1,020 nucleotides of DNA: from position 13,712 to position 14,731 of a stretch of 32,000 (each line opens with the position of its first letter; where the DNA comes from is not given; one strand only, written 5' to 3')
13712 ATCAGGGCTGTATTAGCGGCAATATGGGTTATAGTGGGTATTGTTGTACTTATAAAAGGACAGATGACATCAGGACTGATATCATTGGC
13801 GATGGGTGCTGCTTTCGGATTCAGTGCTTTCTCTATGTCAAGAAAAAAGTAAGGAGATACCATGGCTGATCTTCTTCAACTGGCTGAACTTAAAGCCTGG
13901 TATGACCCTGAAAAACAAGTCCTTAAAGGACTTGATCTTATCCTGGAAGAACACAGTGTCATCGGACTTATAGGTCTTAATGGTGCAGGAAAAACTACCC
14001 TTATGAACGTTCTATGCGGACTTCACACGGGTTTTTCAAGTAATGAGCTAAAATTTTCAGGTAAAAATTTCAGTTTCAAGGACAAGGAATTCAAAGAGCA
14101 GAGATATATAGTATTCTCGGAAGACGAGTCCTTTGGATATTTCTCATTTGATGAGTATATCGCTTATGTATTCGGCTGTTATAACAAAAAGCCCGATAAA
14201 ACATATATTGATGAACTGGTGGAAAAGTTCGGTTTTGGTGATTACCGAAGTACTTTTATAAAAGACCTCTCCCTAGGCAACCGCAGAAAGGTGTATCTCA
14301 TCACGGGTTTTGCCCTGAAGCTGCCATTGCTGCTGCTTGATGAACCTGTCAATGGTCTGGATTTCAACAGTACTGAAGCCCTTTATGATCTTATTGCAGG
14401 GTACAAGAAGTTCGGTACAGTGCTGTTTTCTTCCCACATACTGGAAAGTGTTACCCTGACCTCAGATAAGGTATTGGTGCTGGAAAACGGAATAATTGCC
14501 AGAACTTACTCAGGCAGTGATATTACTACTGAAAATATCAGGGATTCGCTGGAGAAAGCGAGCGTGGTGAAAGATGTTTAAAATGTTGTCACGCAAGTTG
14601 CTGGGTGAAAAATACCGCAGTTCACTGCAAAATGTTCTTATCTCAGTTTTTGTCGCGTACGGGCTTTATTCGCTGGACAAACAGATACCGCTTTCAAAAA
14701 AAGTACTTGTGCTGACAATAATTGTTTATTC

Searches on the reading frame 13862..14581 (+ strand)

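Call 24: search_protein_families(library=pfam, proteins=[window:13862-14581:+], max_evalue=0.01)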
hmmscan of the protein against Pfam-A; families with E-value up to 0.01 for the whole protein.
window:13862-14581:+ (239 aa): 3 families
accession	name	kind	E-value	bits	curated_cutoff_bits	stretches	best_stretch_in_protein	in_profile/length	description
PF00005.33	ABC_tran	-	3.5e-20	73.4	25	1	21-164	1-137/137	ABC transporter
PF13304.12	AAA_21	-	2.2e-13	51.4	27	1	119-193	221-299/304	AAA domain, putative AbiEii toxin, Type IV TA system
PF13476.12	AAA_23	-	2.4e-05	25.5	27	1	31-80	19-68/201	AAA domain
